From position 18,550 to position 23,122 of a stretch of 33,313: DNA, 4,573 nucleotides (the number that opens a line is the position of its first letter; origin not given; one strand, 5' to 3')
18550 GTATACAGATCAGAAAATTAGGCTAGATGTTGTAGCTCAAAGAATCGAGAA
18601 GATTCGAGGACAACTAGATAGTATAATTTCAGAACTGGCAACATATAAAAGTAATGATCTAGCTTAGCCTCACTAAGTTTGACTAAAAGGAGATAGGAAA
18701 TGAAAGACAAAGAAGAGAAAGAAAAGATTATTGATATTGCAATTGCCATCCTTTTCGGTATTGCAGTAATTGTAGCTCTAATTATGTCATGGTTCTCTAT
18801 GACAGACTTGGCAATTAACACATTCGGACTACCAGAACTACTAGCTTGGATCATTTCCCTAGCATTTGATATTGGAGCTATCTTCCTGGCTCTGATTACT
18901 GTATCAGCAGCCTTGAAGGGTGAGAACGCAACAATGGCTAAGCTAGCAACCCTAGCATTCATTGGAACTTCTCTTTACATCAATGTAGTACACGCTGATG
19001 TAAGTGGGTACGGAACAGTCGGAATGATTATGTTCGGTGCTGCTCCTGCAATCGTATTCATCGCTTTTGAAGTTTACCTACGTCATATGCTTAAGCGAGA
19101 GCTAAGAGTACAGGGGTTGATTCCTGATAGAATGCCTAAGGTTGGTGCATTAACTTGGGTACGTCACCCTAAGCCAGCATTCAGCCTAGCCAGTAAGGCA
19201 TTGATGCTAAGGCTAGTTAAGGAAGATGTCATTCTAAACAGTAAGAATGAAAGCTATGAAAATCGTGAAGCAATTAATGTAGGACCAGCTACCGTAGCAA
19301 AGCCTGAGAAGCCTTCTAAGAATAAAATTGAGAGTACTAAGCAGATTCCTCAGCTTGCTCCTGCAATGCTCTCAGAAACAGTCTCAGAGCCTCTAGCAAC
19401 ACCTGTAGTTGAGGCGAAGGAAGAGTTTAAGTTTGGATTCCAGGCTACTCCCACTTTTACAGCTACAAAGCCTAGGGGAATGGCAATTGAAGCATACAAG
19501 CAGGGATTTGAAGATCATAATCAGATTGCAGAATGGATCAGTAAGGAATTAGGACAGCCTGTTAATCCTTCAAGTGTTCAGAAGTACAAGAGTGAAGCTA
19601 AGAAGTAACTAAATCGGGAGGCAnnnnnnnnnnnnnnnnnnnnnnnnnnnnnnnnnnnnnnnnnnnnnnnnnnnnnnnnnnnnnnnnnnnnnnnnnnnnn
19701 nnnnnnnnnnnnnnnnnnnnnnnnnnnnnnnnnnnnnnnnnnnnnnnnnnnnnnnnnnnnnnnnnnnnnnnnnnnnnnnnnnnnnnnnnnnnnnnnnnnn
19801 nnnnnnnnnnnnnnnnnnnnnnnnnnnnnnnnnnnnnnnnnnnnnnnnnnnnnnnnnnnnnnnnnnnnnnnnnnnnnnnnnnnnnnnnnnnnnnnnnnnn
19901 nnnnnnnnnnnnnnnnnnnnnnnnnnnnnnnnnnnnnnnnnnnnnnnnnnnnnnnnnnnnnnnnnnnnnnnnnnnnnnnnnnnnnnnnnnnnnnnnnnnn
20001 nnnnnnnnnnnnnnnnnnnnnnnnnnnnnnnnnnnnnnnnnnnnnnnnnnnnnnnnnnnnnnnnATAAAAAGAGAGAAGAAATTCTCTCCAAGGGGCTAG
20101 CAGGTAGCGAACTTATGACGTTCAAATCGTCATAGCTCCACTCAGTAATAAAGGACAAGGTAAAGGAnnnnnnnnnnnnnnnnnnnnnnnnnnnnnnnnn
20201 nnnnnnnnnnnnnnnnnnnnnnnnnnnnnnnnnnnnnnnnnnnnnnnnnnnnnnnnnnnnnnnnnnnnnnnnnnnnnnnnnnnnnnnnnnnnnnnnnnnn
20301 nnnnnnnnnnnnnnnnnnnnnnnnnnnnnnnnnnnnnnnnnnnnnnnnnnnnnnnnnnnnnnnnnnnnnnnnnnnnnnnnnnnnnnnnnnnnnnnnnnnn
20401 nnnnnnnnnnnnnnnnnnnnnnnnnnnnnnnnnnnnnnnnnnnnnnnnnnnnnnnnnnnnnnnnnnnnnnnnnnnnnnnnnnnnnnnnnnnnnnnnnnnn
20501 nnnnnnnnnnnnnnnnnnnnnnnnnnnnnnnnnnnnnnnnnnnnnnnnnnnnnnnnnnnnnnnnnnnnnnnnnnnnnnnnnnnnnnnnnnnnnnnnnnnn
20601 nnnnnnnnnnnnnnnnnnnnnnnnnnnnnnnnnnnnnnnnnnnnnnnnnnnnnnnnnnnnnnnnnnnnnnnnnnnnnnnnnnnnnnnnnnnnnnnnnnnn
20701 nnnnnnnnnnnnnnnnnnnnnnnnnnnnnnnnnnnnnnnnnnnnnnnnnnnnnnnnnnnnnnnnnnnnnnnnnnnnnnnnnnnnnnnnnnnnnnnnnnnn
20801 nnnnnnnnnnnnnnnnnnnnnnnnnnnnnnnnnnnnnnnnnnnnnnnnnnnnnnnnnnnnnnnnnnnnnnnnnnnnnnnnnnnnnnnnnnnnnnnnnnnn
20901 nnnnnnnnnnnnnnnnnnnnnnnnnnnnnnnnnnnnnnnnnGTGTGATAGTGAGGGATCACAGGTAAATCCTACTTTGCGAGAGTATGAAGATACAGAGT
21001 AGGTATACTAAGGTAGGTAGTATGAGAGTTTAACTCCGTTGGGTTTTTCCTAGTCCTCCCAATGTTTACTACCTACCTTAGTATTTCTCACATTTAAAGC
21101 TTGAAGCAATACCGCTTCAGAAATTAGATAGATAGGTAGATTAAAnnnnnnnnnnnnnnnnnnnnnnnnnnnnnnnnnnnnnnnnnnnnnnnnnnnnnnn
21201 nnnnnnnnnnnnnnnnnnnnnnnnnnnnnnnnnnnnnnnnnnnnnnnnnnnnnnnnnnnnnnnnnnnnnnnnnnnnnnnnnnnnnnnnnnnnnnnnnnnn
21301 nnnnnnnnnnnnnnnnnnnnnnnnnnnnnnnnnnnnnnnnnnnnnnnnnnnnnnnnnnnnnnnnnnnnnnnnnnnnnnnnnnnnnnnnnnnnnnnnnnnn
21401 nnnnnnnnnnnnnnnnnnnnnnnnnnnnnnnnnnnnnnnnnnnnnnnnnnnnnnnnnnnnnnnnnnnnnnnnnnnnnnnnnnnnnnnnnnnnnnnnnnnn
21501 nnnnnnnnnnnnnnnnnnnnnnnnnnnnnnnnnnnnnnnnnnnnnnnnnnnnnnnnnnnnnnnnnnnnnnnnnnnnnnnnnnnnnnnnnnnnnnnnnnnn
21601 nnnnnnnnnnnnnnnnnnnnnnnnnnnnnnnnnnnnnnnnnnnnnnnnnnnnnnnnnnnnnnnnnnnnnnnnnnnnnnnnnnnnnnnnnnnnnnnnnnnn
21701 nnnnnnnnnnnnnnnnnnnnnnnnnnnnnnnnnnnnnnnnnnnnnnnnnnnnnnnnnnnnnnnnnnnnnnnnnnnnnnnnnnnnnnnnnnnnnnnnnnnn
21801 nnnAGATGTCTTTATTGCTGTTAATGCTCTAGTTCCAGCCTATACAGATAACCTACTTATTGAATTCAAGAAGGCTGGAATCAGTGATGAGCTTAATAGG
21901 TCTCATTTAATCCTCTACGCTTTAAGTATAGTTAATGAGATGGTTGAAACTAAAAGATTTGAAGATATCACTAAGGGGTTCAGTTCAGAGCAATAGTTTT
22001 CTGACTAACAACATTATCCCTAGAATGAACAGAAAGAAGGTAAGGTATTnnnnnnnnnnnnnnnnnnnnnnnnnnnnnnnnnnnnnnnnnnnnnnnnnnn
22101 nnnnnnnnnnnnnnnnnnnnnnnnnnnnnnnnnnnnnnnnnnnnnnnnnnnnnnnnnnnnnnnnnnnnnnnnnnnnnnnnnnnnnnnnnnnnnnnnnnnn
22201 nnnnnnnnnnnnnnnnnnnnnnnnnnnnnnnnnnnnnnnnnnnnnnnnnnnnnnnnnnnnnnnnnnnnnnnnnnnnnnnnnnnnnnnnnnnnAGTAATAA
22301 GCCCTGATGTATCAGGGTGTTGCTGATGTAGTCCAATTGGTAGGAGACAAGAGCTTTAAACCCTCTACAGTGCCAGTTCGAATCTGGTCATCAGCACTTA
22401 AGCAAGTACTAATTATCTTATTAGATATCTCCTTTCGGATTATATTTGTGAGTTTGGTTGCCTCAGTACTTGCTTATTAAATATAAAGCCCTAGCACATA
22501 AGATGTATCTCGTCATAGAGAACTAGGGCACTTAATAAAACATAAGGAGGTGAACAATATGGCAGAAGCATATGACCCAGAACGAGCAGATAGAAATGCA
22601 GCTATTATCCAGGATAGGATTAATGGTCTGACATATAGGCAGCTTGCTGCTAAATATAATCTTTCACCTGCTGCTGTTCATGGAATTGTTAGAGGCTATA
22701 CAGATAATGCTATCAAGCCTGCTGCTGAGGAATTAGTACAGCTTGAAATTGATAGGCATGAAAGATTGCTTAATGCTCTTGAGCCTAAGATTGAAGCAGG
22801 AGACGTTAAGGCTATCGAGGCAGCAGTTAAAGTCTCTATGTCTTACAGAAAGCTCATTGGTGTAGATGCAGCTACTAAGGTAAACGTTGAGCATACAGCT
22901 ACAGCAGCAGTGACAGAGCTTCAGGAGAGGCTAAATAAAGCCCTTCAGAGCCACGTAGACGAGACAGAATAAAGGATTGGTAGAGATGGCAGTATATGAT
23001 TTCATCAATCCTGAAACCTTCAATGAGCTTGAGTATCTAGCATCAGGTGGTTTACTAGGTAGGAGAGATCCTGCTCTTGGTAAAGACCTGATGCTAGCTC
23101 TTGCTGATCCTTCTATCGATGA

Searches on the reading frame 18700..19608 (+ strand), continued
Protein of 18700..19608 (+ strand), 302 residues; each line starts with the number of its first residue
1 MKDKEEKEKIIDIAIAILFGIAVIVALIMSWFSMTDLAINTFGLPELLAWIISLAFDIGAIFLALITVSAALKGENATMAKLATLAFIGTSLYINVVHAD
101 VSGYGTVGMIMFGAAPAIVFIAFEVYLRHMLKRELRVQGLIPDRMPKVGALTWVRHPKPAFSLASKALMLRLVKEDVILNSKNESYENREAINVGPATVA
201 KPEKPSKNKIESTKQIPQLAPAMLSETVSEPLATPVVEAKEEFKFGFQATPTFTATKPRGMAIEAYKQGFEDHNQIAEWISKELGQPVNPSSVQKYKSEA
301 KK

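Call 111: get_annotated_region(hit=H27, flank=1500)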
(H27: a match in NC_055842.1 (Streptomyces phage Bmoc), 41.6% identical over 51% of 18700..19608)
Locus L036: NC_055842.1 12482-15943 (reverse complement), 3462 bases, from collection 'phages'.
description: Streptomyces phage Bmoc, complete genome.
organism: Streptomyces phage Bmoc (NCBI taxid 2725629)
taxonomy: Viruses; Duplodnaviria; Heunggongvirae; Uroviricota; Caudoviricetes; Stanwilliamsviridae; Boydwoodruffvirinae; Samistivirus; Samistivirus bmoc
host: Streptomyces griseofuscus ATCC 23916; source: soil; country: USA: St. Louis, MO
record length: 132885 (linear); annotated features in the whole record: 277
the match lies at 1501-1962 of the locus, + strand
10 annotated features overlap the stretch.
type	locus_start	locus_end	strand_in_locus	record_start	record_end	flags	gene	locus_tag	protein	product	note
CDS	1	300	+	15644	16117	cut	35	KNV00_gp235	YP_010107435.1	HNH endonuclease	-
tRNA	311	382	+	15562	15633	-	34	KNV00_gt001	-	tRNA-Thr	-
CDS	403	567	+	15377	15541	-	33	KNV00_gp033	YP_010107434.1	hypothetical protein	-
CDS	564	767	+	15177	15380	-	32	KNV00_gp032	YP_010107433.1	hypothetical protein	-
CDS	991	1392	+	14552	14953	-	31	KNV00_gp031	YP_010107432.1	DNA binding protein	-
CDS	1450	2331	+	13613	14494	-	30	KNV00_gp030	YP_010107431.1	membrane protein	-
CDS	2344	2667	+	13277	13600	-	29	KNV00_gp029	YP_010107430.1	hypothetical protein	-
CDS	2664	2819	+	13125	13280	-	28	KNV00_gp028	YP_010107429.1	hypothetical protein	-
CDS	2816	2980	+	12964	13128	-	27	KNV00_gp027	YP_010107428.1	hypothetical protein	-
CDS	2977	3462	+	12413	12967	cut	26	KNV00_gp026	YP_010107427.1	MutT/NUDIX hydrolase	MutT-like nucleotide pyrophosphohydrolase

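Call 112: get_annotated_region(hit=H26, flank=1500)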
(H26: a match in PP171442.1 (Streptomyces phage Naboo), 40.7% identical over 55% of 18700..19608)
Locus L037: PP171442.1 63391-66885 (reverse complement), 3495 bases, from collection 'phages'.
description: UNVERIFIED: Streptomyces phage Naboo, complete genome.
organism: Streptomyces phage Naboo (NCBI taxid 3118964)
taxonomy: Viruses; Duplodnaviria; Heunggongvirae; Uroviricota; Caudoviricetes; Stanwilliamsviridae; Boydwoodruffvirinae; Tomasvirus
host: -; source: soil; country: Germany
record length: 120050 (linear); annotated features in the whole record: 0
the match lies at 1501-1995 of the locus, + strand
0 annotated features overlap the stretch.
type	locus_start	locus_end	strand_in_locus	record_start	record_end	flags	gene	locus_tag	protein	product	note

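Call 113: get_annotated_region(hit=H30, flank=1500)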
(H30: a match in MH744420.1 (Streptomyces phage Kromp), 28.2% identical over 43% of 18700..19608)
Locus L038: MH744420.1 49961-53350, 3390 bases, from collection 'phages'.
description: Streptomyces phage Kromp, complete genome.
organism: Streptomyces phage Kromp (NCBI taxid 2315619)
taxonomy: Viruses; Duplodnaviria; Heunggongvirae; Uroviricota; Caudoviricetes
host: Streptomyces lividans JI 1326; source: soil; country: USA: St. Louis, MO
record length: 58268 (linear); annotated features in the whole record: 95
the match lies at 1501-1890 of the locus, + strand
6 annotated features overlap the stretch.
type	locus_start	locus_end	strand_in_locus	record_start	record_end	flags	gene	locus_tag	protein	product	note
CDS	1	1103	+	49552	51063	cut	79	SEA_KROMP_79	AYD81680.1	glycosyltransferase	-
CDS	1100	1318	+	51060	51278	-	80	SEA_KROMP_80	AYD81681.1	hypothetical protein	-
CDS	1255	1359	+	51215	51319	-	81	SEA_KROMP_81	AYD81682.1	hypothetical protein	-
CDS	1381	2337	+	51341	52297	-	82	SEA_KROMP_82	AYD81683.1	hypothetical protein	-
CDS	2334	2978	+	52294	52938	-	83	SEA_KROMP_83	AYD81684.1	hypothetical protein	-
CDS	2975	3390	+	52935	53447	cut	84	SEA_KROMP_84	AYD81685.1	hypothetical protein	-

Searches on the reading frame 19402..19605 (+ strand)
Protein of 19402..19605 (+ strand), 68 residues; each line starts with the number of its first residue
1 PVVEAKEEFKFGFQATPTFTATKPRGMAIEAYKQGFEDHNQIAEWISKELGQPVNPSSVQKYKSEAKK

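Call 92: search_protein_families(library=pfam, proteins=[window:19402-19605:+], max_evalue=10)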
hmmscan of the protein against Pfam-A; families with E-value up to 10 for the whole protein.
seq(68 aa): 0 families

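Call 93: search_solved_structures(query=window:19402-19605:+, max_evalue=10)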
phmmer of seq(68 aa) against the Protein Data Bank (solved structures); distinct sequences matched with E-value up to 10: 1.
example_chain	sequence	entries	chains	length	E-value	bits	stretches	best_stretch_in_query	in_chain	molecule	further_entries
6ely_B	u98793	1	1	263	1.9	12.8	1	16-54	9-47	Mistletoe Lectin I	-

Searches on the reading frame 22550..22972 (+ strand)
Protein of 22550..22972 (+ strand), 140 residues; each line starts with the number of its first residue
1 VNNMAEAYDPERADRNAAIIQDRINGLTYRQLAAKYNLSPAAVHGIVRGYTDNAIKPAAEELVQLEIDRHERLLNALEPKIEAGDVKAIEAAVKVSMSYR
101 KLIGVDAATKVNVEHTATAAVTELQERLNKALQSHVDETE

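Call 12: search_protein_families(library=phrogs, proteins=[window:22550-22972:+], max_evalue=0.001)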
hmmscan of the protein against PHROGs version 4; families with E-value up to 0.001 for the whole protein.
window:22550-22972:+ (140 aa): 5 families
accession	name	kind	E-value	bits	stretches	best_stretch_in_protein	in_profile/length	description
phrog_645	-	DNA, RNA and nucleotide metabolism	4.5e-19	70.3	1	4-134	15-148/196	Rnase E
phrog_19906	-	DNA, RNA and nucleotide metabolism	9.5e-06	26.4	1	18-102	19-106/192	DNA binding protein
phrog_836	-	transcription regulation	0.00034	21.7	0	11-53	81-123/133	late transcriptional activator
phrog_532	-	transcription regulation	0.00042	21.4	0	11-56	79-123/132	late transcriptional activator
phrog_38043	-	unknown function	0.00042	21.3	1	13-70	8-66/162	-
